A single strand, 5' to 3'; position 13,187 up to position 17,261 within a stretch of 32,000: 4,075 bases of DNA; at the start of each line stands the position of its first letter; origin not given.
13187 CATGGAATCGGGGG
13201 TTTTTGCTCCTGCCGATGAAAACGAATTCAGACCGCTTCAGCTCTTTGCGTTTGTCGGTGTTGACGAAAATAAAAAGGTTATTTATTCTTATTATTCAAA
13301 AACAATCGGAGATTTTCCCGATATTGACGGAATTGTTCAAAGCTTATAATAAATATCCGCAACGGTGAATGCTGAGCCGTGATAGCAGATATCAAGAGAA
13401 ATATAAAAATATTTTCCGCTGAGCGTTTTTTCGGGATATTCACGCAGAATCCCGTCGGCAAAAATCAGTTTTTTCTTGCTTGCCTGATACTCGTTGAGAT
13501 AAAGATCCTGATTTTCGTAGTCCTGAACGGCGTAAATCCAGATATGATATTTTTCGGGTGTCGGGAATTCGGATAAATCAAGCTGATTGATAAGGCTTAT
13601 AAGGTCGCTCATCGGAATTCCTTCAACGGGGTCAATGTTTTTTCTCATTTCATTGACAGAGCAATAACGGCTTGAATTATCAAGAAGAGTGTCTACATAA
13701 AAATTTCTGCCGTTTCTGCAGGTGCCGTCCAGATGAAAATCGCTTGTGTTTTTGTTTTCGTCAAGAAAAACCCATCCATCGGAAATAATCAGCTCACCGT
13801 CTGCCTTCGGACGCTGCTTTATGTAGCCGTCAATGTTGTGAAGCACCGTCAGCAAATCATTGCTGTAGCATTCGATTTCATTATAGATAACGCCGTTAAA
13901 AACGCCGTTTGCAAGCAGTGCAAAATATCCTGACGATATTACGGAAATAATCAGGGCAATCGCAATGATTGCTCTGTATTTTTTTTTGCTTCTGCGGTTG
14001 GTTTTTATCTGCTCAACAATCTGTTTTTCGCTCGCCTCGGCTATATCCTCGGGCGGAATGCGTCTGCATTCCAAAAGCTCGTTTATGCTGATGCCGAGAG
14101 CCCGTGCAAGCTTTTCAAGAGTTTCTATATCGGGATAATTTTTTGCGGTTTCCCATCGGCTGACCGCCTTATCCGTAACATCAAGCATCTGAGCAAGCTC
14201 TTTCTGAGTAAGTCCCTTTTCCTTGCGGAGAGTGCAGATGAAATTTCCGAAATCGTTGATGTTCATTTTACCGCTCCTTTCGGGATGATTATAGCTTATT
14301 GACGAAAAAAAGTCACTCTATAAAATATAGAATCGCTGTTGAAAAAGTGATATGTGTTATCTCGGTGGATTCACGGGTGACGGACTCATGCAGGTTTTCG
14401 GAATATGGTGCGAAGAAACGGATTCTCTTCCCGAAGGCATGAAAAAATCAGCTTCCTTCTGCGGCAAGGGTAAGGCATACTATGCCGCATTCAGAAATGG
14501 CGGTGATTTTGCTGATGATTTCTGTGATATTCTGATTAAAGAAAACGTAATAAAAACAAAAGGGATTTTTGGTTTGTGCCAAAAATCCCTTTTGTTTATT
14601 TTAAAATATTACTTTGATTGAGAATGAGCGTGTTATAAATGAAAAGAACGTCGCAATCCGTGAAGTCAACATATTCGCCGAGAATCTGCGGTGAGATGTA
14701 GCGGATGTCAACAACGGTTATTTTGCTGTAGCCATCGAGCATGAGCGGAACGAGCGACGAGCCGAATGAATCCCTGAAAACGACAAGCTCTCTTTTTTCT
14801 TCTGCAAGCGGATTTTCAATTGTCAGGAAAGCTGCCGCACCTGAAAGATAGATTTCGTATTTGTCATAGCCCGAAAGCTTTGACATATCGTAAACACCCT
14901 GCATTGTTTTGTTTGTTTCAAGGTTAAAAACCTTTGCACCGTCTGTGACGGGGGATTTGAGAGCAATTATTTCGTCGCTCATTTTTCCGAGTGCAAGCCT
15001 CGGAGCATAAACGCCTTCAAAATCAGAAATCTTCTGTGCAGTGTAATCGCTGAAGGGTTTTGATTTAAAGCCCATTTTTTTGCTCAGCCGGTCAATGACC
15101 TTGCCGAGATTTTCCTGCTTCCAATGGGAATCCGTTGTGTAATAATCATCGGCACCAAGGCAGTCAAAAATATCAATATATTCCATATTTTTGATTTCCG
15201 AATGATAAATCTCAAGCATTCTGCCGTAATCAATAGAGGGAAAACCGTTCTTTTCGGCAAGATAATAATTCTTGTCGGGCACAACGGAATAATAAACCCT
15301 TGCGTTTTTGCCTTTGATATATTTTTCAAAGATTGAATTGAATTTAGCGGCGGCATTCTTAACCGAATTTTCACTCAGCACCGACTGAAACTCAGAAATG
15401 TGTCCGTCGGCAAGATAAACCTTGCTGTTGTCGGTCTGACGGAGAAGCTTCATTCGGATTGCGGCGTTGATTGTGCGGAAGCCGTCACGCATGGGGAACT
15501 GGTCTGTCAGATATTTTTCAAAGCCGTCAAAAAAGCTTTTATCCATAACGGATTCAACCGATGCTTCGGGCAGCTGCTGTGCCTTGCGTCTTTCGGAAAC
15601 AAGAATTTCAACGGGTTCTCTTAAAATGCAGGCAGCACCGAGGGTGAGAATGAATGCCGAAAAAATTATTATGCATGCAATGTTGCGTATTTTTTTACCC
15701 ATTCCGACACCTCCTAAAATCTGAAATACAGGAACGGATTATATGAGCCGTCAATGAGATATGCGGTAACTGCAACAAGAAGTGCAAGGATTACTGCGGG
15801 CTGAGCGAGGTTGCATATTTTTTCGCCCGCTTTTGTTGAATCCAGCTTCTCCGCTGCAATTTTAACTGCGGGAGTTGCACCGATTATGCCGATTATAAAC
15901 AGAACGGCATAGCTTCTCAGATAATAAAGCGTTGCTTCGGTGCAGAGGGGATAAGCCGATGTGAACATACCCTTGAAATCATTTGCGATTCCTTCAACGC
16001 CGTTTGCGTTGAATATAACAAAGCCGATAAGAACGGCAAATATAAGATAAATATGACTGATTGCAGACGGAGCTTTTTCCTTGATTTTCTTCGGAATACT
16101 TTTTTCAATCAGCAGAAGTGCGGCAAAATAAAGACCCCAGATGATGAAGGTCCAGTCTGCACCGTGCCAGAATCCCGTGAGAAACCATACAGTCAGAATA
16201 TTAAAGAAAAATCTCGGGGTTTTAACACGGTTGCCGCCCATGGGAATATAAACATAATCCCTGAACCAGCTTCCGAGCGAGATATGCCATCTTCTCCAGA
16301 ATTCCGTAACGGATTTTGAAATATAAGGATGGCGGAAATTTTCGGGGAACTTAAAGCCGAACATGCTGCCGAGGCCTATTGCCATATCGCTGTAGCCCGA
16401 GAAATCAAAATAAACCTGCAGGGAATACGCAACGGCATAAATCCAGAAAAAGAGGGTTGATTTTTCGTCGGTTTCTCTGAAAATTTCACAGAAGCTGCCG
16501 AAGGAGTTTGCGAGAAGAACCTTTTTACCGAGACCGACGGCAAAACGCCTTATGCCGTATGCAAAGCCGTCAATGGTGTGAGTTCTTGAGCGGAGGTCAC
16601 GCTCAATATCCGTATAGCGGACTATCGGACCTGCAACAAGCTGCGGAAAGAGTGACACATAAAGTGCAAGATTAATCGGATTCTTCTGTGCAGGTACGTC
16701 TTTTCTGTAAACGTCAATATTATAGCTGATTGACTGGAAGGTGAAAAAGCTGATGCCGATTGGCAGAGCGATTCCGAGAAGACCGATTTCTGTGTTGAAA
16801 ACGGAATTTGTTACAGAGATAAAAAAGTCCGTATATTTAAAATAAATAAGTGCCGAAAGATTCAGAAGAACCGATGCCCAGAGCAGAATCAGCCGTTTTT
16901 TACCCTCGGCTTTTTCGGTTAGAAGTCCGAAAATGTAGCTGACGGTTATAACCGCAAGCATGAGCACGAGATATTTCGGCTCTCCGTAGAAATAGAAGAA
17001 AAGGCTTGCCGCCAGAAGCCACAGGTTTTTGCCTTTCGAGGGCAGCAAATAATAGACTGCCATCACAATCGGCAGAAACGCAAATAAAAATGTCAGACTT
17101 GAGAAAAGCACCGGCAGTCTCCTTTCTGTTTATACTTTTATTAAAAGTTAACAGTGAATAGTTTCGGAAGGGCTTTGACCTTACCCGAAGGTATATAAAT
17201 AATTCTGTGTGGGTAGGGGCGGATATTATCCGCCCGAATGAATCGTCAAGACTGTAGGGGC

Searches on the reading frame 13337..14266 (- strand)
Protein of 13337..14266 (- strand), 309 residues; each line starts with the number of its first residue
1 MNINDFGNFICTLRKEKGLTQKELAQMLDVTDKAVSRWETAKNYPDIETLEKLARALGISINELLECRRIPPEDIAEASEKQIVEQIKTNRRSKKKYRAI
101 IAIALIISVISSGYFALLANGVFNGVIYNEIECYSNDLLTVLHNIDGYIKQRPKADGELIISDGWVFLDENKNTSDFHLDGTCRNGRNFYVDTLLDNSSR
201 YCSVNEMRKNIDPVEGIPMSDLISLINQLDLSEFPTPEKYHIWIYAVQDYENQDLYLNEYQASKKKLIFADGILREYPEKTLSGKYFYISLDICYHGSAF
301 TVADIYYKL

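Call 65: search_protein_families(library=pfam, proteins=[window:13337-14266:-], max_evalue=0.00001)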
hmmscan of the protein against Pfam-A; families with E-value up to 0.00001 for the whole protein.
window:13337-14266:- (309 aa): 4 families
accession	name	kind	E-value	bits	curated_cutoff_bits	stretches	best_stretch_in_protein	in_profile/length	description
PF01381.28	HTH_3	-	3e-17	62.8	23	1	13-64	4-55/55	Helix-turn-helix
PF13560.12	HTH_31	-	2.5e-10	41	27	1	6-63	2-60/64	Helix-turn-helix domain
PF13443.12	HTH_26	-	6.4e-10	39.6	22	1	13-67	5-60/63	Cro/C1-type HTH DNA-binding domain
PF12844.13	HTH_19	-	6.9e-10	39.1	30.2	1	7-65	1-59/64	Helix-turn-helix domain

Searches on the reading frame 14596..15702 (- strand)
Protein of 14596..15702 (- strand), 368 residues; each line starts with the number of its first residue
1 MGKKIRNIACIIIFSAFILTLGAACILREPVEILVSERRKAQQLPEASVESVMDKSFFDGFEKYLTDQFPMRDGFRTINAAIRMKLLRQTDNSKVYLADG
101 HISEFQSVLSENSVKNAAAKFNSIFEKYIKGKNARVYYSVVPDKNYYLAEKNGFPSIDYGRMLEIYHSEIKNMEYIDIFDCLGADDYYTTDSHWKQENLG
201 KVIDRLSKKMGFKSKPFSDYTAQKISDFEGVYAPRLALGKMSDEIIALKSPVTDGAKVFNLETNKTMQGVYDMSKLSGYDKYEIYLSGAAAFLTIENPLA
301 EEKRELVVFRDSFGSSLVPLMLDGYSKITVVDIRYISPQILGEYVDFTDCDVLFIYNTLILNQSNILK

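Call 65: search_protein_families(library=pfam, proteins=[window:14596-15702:-], max_evalue=0.00001)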
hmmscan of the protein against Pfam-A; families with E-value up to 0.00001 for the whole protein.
window:14596-15702:- (368 aa): 1 family
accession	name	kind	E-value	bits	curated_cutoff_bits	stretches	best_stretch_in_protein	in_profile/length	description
PF14286.12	DHHW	-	2.6e-23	83.3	25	2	95-331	137-385/385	DHHW protein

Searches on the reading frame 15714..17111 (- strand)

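Call 66: search_protein_families(library=pfam, proteins=[window:15714-17111:-], max_evalue=0.00001)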
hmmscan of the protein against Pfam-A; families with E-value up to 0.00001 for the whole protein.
window:15714-17111:- (465 aa): 1 family
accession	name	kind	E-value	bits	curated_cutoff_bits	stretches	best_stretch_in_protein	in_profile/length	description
PF03062.24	MBOAT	-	6.7e-31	108.2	27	1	144-367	80-325/337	MBOAT, membrane-bound O-acyltransferase family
